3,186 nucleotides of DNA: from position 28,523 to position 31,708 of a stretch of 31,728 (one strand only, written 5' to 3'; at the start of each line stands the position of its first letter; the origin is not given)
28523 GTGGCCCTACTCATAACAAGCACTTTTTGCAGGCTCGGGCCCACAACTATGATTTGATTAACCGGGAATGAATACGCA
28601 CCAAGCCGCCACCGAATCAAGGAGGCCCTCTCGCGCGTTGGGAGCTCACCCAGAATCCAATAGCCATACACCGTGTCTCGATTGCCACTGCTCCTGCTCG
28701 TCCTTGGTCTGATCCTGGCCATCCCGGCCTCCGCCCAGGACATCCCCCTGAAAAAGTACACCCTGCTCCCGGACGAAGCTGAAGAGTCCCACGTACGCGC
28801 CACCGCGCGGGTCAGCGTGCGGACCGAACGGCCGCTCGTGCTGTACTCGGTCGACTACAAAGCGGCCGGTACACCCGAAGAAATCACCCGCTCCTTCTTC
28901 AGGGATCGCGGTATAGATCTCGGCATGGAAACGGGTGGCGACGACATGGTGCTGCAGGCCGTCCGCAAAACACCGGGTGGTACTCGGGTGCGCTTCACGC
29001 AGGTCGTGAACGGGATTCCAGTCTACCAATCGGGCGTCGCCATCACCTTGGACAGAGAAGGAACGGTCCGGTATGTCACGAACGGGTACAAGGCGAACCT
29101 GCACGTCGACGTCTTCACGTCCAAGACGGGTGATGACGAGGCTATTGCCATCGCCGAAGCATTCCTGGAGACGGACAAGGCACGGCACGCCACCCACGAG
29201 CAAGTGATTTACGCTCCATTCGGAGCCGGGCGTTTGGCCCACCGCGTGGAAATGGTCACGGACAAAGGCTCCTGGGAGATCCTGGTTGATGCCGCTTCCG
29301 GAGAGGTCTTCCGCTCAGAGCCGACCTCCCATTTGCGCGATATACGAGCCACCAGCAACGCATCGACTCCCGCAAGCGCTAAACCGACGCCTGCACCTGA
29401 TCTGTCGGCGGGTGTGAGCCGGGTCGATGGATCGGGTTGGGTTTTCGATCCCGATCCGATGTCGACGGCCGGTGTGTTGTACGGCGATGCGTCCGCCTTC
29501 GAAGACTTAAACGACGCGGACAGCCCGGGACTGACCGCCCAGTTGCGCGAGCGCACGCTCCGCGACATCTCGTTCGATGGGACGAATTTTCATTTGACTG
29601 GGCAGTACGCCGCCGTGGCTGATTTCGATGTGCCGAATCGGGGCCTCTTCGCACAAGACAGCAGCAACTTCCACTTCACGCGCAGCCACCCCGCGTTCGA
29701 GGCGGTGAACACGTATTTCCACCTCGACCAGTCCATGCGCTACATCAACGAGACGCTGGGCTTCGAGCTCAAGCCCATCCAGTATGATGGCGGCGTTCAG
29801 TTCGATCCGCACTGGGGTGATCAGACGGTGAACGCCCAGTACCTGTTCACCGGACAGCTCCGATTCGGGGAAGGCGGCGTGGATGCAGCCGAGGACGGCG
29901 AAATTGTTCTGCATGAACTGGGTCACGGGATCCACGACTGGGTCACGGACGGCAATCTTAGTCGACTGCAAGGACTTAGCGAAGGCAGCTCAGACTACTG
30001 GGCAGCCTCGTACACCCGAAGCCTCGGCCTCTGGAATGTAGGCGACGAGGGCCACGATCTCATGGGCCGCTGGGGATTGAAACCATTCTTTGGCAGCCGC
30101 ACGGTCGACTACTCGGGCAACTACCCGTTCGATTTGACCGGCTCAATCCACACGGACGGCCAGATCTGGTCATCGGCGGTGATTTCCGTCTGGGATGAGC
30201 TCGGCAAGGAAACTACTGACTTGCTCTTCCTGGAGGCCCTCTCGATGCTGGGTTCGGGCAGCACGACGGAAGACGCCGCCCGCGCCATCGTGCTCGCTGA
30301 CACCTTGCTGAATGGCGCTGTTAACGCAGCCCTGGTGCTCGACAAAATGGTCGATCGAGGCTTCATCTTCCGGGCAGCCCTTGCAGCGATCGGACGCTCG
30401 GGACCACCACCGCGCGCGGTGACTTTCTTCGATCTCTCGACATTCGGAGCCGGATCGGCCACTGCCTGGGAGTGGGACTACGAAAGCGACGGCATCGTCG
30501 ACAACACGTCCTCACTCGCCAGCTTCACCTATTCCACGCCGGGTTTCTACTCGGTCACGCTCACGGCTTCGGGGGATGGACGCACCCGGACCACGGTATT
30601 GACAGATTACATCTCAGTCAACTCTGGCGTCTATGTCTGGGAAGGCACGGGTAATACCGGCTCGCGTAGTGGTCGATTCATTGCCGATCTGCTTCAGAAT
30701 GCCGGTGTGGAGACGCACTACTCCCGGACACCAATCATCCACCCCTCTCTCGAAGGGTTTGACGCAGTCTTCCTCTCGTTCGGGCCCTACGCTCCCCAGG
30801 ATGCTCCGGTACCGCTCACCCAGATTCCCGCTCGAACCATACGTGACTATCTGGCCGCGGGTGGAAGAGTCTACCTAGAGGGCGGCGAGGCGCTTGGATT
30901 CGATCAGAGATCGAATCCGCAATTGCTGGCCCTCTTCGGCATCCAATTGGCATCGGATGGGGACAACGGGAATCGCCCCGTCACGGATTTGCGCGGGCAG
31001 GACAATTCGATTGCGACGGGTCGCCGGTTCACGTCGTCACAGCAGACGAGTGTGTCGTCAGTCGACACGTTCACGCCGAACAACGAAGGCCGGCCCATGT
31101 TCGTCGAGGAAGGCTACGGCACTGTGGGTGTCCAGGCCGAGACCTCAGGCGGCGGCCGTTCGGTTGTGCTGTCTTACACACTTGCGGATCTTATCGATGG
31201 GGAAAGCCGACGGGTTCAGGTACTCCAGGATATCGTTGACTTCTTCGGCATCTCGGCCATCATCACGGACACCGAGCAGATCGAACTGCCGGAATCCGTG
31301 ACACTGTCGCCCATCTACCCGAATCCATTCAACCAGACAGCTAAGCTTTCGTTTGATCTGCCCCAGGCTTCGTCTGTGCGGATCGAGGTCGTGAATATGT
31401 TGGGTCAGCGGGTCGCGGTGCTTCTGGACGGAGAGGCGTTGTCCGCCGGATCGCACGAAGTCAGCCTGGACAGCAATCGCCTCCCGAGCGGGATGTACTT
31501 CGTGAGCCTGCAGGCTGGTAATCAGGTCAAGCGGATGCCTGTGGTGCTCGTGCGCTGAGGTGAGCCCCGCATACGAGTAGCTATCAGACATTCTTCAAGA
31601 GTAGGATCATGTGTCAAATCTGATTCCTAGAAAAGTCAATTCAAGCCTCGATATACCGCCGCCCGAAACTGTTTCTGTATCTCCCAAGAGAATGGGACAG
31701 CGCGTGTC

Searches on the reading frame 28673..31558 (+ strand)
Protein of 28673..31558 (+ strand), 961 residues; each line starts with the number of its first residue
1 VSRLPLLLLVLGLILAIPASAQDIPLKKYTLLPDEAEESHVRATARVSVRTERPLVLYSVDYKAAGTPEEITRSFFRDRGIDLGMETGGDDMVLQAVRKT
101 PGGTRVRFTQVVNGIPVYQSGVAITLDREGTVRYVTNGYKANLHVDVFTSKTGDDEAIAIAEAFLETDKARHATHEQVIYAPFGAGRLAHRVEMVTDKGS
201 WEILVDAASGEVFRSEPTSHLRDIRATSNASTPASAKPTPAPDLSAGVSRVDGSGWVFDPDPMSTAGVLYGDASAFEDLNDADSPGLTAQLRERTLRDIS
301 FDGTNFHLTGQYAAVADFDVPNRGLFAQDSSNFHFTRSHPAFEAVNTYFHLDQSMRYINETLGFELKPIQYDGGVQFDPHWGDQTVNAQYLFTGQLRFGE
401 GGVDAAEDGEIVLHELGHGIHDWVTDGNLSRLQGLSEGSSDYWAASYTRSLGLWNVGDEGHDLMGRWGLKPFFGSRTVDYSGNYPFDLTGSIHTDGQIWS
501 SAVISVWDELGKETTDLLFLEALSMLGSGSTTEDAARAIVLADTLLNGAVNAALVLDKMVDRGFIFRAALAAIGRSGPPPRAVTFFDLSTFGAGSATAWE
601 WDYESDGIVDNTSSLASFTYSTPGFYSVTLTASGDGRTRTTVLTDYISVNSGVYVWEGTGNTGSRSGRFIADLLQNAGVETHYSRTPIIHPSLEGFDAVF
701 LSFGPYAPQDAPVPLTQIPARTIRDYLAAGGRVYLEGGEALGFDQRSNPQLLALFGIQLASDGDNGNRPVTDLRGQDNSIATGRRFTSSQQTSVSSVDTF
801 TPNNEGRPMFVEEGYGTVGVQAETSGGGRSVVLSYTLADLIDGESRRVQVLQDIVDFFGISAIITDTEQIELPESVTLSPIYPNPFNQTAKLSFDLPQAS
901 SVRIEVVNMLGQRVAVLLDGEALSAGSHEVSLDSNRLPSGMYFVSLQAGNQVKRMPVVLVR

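Call 5: search_protein_families(library=pfam, proteins=[window:28673-31558:+], max_evalue=0.01)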
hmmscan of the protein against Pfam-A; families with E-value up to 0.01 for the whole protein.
window:28673-31558:+ (961 aa): 8 families
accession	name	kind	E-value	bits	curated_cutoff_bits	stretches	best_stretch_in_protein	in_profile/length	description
PF18962.6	Por_Secre_tail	-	7.5e-12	45.8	27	1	881-952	1-68/75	Secretion system C-terminal sorting domain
PF07504.19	FTP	-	6.3e-07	29.6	21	1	102-137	14-49/51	Fungalysin/Thermolysin Propeptide Motif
PF00801.26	PKD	-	4.2e-06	27.1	23.5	1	571-635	5-68/80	PKD domain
PF18911.6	PKD_4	-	3.5e-05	24.2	27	1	589-649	27-85/85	PKD domain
PF03413.25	PepSY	-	0.00014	22.6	24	1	155-215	5-59/60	Peptidase propeptide and YPEB domain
PF02128.21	Peptidase_M36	-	0.00034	20.4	23.3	1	403-510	174-293/368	Fungalysin metallopeptidase (M36)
PF16244.11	DUF4901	-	0.00066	20.2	27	1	98-133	106-142/148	YcdB, YcdC repeated domain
PF01447.24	Peptidase_M4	-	0.0014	19.5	22.4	1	326-420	50-143/145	Thermolysin metallopeptidase, catalytic domain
